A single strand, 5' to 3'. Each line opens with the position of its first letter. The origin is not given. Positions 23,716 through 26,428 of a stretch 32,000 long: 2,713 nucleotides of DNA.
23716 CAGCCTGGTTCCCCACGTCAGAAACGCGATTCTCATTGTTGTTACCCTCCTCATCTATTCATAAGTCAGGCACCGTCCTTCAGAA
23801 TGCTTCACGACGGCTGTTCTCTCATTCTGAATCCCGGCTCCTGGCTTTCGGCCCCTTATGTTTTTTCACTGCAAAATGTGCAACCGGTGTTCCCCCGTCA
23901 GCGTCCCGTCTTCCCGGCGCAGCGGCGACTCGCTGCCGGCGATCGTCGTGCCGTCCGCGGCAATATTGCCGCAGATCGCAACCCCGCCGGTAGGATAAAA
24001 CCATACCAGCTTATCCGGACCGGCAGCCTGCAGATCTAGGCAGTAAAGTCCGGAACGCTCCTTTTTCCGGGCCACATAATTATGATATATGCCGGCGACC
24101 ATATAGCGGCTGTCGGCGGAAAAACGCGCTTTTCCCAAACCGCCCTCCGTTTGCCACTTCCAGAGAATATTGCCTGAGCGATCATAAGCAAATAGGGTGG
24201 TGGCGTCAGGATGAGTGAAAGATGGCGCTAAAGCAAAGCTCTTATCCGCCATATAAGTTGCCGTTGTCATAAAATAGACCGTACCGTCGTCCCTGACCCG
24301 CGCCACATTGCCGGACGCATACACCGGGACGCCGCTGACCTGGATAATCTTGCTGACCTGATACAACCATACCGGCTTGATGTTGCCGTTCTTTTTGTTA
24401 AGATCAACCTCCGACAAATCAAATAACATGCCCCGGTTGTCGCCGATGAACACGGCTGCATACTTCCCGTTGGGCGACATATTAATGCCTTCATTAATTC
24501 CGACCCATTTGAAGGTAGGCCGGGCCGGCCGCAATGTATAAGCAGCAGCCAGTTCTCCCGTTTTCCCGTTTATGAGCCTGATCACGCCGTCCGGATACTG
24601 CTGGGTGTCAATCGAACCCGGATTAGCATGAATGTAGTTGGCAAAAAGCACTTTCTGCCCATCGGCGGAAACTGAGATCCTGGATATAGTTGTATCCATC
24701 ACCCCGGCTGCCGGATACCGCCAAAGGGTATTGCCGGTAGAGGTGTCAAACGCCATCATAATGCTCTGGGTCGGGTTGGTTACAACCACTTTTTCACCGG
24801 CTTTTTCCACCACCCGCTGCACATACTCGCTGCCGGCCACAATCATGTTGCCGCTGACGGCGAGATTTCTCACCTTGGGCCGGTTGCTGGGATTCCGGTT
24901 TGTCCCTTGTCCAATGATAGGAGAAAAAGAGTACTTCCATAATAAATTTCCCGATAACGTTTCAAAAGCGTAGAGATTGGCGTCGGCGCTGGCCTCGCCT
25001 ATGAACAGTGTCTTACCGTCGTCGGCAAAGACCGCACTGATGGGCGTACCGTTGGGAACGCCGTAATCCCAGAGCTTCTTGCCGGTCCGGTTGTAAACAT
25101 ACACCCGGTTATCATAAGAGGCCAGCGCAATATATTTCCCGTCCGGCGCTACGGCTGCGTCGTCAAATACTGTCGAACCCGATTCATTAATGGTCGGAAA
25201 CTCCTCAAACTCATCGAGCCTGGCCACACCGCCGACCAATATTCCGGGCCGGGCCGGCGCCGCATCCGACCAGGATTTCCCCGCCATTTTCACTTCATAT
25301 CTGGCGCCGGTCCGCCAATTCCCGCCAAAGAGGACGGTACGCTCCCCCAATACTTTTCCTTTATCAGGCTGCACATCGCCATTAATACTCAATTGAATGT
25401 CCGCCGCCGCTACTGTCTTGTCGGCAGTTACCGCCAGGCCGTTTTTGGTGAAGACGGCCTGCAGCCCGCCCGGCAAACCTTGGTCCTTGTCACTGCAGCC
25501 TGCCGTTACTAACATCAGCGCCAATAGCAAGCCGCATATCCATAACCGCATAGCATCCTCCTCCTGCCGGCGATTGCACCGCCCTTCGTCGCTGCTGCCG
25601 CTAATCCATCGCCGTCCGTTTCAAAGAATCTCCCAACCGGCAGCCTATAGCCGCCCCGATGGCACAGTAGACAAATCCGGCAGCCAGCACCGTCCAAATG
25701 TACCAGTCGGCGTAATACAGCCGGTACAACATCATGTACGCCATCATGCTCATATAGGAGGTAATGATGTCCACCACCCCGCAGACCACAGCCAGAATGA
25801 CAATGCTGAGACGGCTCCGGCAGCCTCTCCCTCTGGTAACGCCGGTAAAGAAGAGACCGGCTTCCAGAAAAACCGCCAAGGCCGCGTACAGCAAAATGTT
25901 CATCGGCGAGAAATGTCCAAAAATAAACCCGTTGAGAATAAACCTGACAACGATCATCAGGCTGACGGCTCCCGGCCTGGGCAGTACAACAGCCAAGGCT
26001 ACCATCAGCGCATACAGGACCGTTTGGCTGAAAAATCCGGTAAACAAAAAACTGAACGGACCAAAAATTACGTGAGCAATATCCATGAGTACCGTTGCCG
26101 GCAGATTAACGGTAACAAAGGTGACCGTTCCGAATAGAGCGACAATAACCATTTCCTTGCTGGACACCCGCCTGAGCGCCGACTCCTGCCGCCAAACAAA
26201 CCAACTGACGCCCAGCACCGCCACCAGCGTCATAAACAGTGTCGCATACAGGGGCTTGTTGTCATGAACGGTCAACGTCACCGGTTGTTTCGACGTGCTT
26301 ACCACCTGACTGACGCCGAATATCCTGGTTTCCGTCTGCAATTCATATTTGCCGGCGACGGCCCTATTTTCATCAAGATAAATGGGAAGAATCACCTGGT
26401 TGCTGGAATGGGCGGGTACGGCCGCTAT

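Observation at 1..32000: Two tandem paralogous CobN-chelatase / TonB-receptor / exporter modules: candidate envelope-spanning metallo-tetrapyrrole processing system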

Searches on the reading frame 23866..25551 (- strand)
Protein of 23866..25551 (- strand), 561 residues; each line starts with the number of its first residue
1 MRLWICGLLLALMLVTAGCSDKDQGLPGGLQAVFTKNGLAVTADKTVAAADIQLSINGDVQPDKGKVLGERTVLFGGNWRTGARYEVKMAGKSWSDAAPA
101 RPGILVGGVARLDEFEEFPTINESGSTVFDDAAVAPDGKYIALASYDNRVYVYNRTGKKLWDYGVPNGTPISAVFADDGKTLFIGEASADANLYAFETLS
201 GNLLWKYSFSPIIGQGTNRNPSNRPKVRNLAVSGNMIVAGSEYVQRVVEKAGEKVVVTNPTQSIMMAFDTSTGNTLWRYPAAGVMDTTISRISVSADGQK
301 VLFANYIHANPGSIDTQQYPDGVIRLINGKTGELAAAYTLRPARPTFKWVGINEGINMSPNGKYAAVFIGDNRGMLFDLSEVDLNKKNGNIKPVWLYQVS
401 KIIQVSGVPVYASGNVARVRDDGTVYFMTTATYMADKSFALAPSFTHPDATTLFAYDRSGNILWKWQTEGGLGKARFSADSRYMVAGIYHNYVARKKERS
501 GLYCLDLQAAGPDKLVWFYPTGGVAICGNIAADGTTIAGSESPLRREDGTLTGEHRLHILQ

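Call 6: search_protein_families(library=pfam, proteins=[window:23866-25551:-])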
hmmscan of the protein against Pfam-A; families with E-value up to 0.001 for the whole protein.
window:23866-25551:- (561 aa): 5 families
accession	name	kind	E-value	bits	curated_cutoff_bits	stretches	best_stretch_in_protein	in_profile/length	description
PF13360.13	PQQ_2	-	3.8e-16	59.9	27.6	2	147-374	2-179/233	Outer membrane protein assembly factor BamB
PF13570.13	Beta-prop_ACSF4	-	5.4e-09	36.3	133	1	132-210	55-132/329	Beta-alanine-activating enzyme, beta-propeller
PF01011.28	PQQ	-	1.4e-05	24.5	26.7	0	236-280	531-575/595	Glucose/ethanol/alcohol dehydrogenase, beta-propeller domain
PF18975.6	DUF5711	-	4.6e-05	23.3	26.3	0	132-185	99-157/344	Family of unknown function (DUF5711)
PF23414.1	Beta-prop_EML_2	-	0.0004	20.3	90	0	126-158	81-114/266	Echinoderm microtubule-associated protein second beta-propeller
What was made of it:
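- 23866..25551 (-): Beta-propeller lipoprotein 2 (lipobox LVTAG|C). Call 6.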

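Call 30: search_protein_families(library=ncbifam, proteins=[window:23866-25551:-], max_evalue=0.00001)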
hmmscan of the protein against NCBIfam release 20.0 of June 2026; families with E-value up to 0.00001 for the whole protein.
window:23866-25551:- (561 aa): 2 families
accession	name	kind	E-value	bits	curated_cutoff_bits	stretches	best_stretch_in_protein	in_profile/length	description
TIGR03300.1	assembly_YfgL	equivalog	7.8e-09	34.7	285.2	0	133-208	60-172/377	outer membrane protein assembly factor BamB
TIGR04528.1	acido_non_PQQ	subfamily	3.4e-08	32.7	650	0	153-209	407-461/493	acido-empty-quinoprotein group A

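Call 31: find_homologous_proteins(query=window:23866-25551:-, max_evalue=0.00001)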
Query window:23866-25551:- (561 aa): 14 proteins with E <= 0.00001 among 8000 candidates.
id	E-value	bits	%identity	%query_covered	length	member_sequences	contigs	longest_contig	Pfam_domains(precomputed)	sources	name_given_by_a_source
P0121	0.0e+0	1284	100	100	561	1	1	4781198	PF01011.29,PF13360.14,PF23381.2,PF13570.14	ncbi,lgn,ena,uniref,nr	ncbi:WD40 repeat domain-containing protein [Methylomusa anaerophila]|uniref:Outer membrane protein a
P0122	0.0e+0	1052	81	100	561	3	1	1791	PF01011.29,PF13360.14,PF23381.2,PF13570.14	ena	-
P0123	4.7e-155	536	44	99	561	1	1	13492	PF01011.29,PF13360.14,PF25174.2,PF23381.2,PF13570.14,PF25175.2,PF00400.39,PF23414.2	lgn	-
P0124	1.9e-138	481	43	91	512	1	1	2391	PF13360.14,PF13570.14,PF00400.39,PF23414.2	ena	-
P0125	4.7e-61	225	28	94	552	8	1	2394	PF13360.14,PF23381.2,PF25171.2,PF13570.14,PF24817.2,PF00400.39,PF23414.2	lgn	-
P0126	4.8e-59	219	29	100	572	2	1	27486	PF13360.14,PF25174.2,PF23381.2,PF12894.14,PF13570.14,PF00400.39,PF23414.2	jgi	jgi:WD40 repeat protein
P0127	6.7e-59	218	28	100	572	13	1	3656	PF13360.14,PF25174.2,PF23381.2,PF12894.14,PF13570.14,PF00400.39,PF23414.2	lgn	-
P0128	1.2e-57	214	29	94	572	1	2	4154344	PF13360.14,PF25174.2,PF23381.2,PF13570.14,PF00400.39,PF24796.2,PF23414.2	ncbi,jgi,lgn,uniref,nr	ncbi:WD40 repeat domain-containing protein [Methanosarcina mazei]|jgi:WD40 repeat protein|uniref:PQQ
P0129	1.8e-57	214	28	97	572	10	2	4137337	PF13360.14,PF25174.2,PF23381.2,PF25292.1,PF13570.14,PF23414.2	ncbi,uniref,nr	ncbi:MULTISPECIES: WD40 repeat domain-containing protein [unclassified Methanosarcina]|uniref:WD40 r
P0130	3.0e-57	213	29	94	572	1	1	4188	PF13360.14,PF25174.2,PF23381.2,PF13570.14,PF00400.39,PF24796.2,PF23414.2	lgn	-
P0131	5.2e-56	209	28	97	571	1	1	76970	PF13360.14,PF25174.2,PF24814.2,PF23381.2,PF12894.14,PF13570.14,PF24807.2,PF26550.2,PF00400.39,PF24796.2,PF23414.2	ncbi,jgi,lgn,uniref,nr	ncbi:PQQ-binding-like beta-propeller repeat protein [Methanosarcina sp. UBA5]|uniref:PQQ-binding-lik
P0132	1.1e-54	204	29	96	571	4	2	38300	PF13360.14,PF25174.2,PF23381.2,PF12894.14,PF13570.14,PF26550.2,PF00400.39,PF23414.2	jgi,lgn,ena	-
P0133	1.4e-54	204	31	76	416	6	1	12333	PF13360.14,PF25174.2,PF23381.2,PF25292.1,PF13570.14,PF00400.39,PF24796.2,PF23414.2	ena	-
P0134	2.3e-53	200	28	100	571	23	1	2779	PF13360.14,PF25174.2,PF23381.2,PF25292.1,PF13570.14,PF23414.2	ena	-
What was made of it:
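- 23866..25551 (-): Full-length homologues at 28-29% identity in Methanosarcina (call 31).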

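Call 32: find_encoding_contigs(protein=P0128, flank=10000, max_places=2)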
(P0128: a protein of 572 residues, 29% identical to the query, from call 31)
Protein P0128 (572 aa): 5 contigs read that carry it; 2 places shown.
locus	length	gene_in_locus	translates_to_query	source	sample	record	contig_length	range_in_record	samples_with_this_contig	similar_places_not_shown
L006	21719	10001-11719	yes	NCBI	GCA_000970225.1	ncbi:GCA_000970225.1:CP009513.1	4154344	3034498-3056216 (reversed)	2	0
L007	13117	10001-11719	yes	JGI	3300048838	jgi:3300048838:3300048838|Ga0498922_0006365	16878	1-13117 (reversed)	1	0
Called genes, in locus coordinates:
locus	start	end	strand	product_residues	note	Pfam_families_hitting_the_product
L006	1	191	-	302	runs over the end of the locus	PF12849:PBP_like_2, PF13531:SBP_bac_11, PF01547:SBP_bac_1 (faint), PF12727:PBP_like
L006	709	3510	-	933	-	PF03104:DNA_pol_B_exo1, PF00136:DNA_pol_B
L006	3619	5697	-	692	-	PF00493:MCM (faint), PF07728:AAA_5 (weak), PF01078:Mg_chelatase, PF17863:AAA_lid_2, PF26791:AAPxQ, PF00092:VWA, PF13519:VWA_2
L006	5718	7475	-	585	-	PF07752:S-layer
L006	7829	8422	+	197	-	-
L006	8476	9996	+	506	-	PF13360:PQQ_2 (faint), PF25174:Beta-prop_THOC3 (weak), PF00400:WD40 (faint), PF23381:Beta-prop_IFT122_1st (weak), PF23414:Beta-prop_EML_2 (weak)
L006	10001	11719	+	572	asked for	PF23381:Beta-prop_IFT122_1st (faint), PF25174:Beta-prop_THOC3 (faint), PF00400:WD40 (faint), PF13570:Beta-prop_ACSF4 (faint), PF23414:Beta-prop_EML_2 (weak), PF24796:WDR55 (faint), PF13360:PQQ_2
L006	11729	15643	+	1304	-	PF02514:CobN-Mg_chel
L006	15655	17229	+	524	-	-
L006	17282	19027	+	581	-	PF13481:AAA_25 (faint), PF00005:ABC_tran, PF00437:T2SSE (faint), PF01637:ATPase_2 (faint), PF02463:SMC_N (faint), PF03193:RsgA_GTPase (faint), PF13191:AAA_16 (faint), PF00005:ABC_tran, +8 more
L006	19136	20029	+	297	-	PF02361:CbiQ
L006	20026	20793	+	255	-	PF00005:ABC_tran, PF13304:AAA_21 (faint)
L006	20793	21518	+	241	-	PF01061:ABC2_membrane, PF12698:ABC2_membrane_3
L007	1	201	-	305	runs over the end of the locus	PF12849:PBP_like_2, PF01547:SBP_bac_1 (weak), PF13531:SBP_bac_11, PF12727:PBP_like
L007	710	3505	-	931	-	PF03104:DNA_pol_B_exo1, PF00136:DNA_pol_B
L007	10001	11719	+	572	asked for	PF23381:Beta-prop_IFT122_1st (faint), PF25174:Beta-prop_THOC3 (faint), PF00400:WD40 (faint), PF13570:Beta-prop_ACSF4 (faint), PF23414:Beta-prop_EML_2 (weak), PF24796:WDR55 (faint), PF13360:PQQ_2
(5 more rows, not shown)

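Call 33: find_encoding_contigs(protein=P0123, flank=10000, max_places=2)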
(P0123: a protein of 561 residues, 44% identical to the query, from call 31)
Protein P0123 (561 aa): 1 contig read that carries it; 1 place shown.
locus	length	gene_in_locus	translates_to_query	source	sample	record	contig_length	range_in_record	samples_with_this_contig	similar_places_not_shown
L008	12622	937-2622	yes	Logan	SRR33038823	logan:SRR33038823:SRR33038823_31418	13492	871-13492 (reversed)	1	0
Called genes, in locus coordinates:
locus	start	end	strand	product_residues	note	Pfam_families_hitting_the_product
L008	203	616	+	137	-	PF12953:DUF3842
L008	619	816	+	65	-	PF10133:CooT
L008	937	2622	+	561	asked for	PF01011:PQQ (faint), PF13570:Beta-prop_ACSF4 (weak), PF23381:Beta-prop_IFT122_1st (faint), PF23414:Beta-prop_EML_2 (faint), PF00400:WD40 (faint), PF25174:Beta-prop_THOC3 (faint), PF25175:Beta-prop_WDR5 (faint), PF13360:PQQ_2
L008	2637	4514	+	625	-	-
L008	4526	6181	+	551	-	PF01078:Mg_chelatase (faint), PF02463:SMC_N (faint), PF03193:RsgA_GTPase (faint), PF13476:AAA_23 (faint), PF13481:AAA_25 (faint), PF13555:AAA_29 (faint), PF00005:ABC_tran, PF00005:ABC_tran, +5 more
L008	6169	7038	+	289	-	PF02361:CbiQ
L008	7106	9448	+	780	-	PF02514:CobN-Mg_chel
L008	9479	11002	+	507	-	PF02514:CobN-Mg_chel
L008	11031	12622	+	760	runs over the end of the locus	PF07715:Plug, PF00593:TonB_dep_Rec_b-barrel, PF14905:OMP_b-brl_3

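Call 75: search_solved_structures(query=A2, max_evalue=10)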
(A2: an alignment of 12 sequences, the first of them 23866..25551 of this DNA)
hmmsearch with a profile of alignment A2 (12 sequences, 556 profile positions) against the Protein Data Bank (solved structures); distinct sequences matched with E-value up to 10: 256 (the best 60 are shown).
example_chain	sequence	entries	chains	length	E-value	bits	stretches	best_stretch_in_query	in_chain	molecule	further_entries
2ymu_A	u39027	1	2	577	7.8e-39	136.7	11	128-190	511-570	WD-40 REPEAT PROTEIN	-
7bie_A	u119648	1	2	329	3.5e-25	91.7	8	128-181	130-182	nvWRAP-T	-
6tjg_A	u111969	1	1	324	1.1e-22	83.4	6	138-213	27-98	Cake8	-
6tji_A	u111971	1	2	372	1.9e-22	82.6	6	141-213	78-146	Cake10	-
6tjh_A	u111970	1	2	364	8.1e-22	80.5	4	138-213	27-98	Cake9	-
7big_A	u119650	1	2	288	2.3e-21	79.1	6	128-183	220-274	v13WRAP-T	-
7bif_A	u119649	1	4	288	7.6e-21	77.3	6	128-182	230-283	v22WRAP-T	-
7bid_A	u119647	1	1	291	5.9e-20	74.4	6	128-179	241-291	v31WRAP-T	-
5yzv_A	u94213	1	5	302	4.2e-17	65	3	130-208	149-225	Probable serine/threonine-protein kinase PkwA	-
8prj_A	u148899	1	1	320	6.2e-17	64.4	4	131-214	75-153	v31Bagel8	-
6tjf_A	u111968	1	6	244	1e-16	63.7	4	137-213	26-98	Cake6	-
5juy_A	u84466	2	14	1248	6e-16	61.2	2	132-203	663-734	Apoptotic protease-activating factor 1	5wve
3j2t_A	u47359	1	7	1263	6.9e-16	61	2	132-203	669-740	Apoptotic protease-activating factor 1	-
3jbt_A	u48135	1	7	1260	7e-16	61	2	132-203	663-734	Apoptotic protease-activating factor 1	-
3sfz_A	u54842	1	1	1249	3.3e-15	58.7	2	132-204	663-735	Apoptotic peptidase activating factor 1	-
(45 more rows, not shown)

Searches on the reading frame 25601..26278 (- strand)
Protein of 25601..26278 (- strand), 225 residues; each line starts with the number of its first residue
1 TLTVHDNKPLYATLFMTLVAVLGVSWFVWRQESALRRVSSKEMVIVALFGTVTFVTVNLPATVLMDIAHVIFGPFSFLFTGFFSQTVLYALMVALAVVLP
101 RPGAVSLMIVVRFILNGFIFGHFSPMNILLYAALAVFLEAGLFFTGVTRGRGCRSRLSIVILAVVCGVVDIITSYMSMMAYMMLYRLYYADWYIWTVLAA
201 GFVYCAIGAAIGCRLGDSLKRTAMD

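Call 59: search_protein_families(library=pfam, proteins=[window:25601-26278:-], max_evalue=10)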
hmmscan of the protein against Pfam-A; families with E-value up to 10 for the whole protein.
window:25601-26278:- (225 aa): 2 families
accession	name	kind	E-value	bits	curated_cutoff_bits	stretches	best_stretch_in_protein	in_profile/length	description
PF09819.14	ABC_cobalt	-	0.14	12.8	25.2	2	158-212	5-63/121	ABC-type cobalt transport system, permease component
PF04973.17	NMN_transporter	-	0.58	10.5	27.3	2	148-204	101-145/175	Nicotinamide mononucleotide transporter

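Call 71: predict_structure(alignment_id=A4)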
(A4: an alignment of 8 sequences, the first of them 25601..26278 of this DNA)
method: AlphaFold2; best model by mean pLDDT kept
length: 225 residues; sequences in the alignment: 8
mean_pLDDT: 69.0   pTM: 0.69
mean pLDDT of the five models: 69.0, 65.4, 63.9, 58.5, 45.0
residues with pLDDT >= 90: 0; 70-90: 114; 50-70: 102; < 50: 9
segments of 3 or more residues with pLDDT < 50: 1-5
pLDDT, mean of each block of 10 residues (from residue 1): 45 60 61 61 75 68 56 58 75 82 72 69 65 73 72 75 82 73 61 73 83 83 60
secondary structure, 60 per line:
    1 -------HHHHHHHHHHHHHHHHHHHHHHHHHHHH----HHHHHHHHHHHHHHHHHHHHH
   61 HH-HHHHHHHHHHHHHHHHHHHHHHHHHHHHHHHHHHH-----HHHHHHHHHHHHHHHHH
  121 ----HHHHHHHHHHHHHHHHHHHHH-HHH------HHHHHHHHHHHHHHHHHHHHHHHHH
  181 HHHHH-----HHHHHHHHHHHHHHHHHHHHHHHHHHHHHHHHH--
elements in order: H8-35 H40-62 H64-98 H104-120 H125-145 H156-185 H191-223

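Call 74: fold_search(model_id=the predicted structure, library=pdb)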
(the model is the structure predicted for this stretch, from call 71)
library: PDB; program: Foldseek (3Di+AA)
matches with E <= 10: 345; with E <= 0.001: 0
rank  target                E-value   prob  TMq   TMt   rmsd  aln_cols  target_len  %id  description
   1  5edl                  1.2e-02  1.00  0.51  0.57   5.1       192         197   19  Crystal structure of an S-component of ECF transporter (released 2016-08-17)
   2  7vuy_R                4.6e-01  0.35  0.24  0.22  15.4       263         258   13  Cryo-EM structure of pseudoallergen receptor MRGPRX2 complex with PAMP-12. state1 (released 2021-12-01)
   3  8ejk_R                4.6e-01  0.33  0.23  0.21  14.9       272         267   12  Structure of FFAR1-Gq complex bound to TAK-875 in a lipid nanodisc (released 2023-05-24)
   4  5w0p_B                4.8e-01  0.30  0.22  0.09  16.2       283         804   12  Crystal structure of rhodopsin bound to visual arrestin determined by X-ray free electron laser (released 2017-08-09)
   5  7wu5_R                4.8e-01  0.14  0.18  0.15  20.0       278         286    9  Cryo-EM structure of the adhesion GPCR ADGRF1(H565A/T567A) in complex with miniGi (released 2022-04-27)
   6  5kbw_B                5.2e-01  0.97  0.46  0.58   5.2       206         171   12  Crystal structure of TmRibU, the riboflavin-binding S subunit from the Thermotoga maritima ECF transporter (released 2016-06-29)
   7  7vv0_R                5.2e-01  0.33  0.25  0.23  15.0       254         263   15  Cryo-EM structure of pseudoallergen receptor MRGPRX2 complex with PAMP-12, local (released 2021-12-01)
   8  8jgf_R                5.7e-01  0.25  0.24  0.23  15.0       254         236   12  CryoEM structure of Gq-coupled MRGPRX1 with peptide agonist BAM8-22 (released 2024-01-10)
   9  8qae_A                6.0e-01  0.30  0.24  0.25  17.3       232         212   11  X-ray crystal structure of a de novo designed single-chain antiparallel 6-helix alpha-helical barrel, sc-apCC-6-SLLA (released 2024-07-03)
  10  7epd_A                6.2e-01  0.23  0.22  0.10  14.3       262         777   13  Cryo-EM structure of inactive mGlu2-7 heterodimer (released 2021-06-23)
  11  8xqf_R                6.5e-01  0.18  0.22  0.18  15.2       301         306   14  Cryo-EM structure of human monomeric APJR-Gi complex with apelin-13. (released 2025-01-22)
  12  7vdh_R                6.8e-01  0.28  0.25  0.22  15.6       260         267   13  Cryo-EM structure of pseudoallergen receptor MRGPRX2 complex with C48/80, state2 (released 2021-12-01)
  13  9jfv_R                6.8e-01  0.21  0.22  0.19  16.3       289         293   11  Cryo-EM structure of GPR4 complexed with miniGs/q in pH6.8 (released 2025-04-23)
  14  7wvw_R                7.1e-01  0.21  0.24  0.20  16.8       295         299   14  Cryo-EM structure of the human formyl peptide receptor 2 in complex with fMYFINILTL and Gi2 (released 2022-04-13)
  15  9ejc_E                7.4e-01  0.21  0.23  0.19  16.4       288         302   16  Cryo-EM Structure of CXCL1-KSHV ORF74-Gi-scFv16 Complex (released 2025-09-03)
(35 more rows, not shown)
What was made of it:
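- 25601..27487 (-): X628: N-terminal anchor, three beta-sandwich ectodomains, and a C-terminal helical membrane domain (6-7 TM helices). Putative atypical S component of the ECF importer. The best Foldseek hits for the membrane domain are ECF S components 5edl and 5kbw (call 74).
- On ECF (energy-coupling factor) importer, group I: The model of the C-terminal 225 aa (pLDDT 69, pTM 0.69) best matches 5edl and 5kbw (calls 71, 74).
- Its membrane domain best matches ECF S components: 5edl with probability 1.0 and TM-score 0.51/0.57, and 5kbw with probability 0.97 (call 74).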

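Call 113: search_solved_structures(query=A4, max_evalue=10)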
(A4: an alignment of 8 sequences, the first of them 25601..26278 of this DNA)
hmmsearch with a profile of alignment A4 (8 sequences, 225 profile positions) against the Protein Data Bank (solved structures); distinct sequences matched with E-value up to 10: 0.
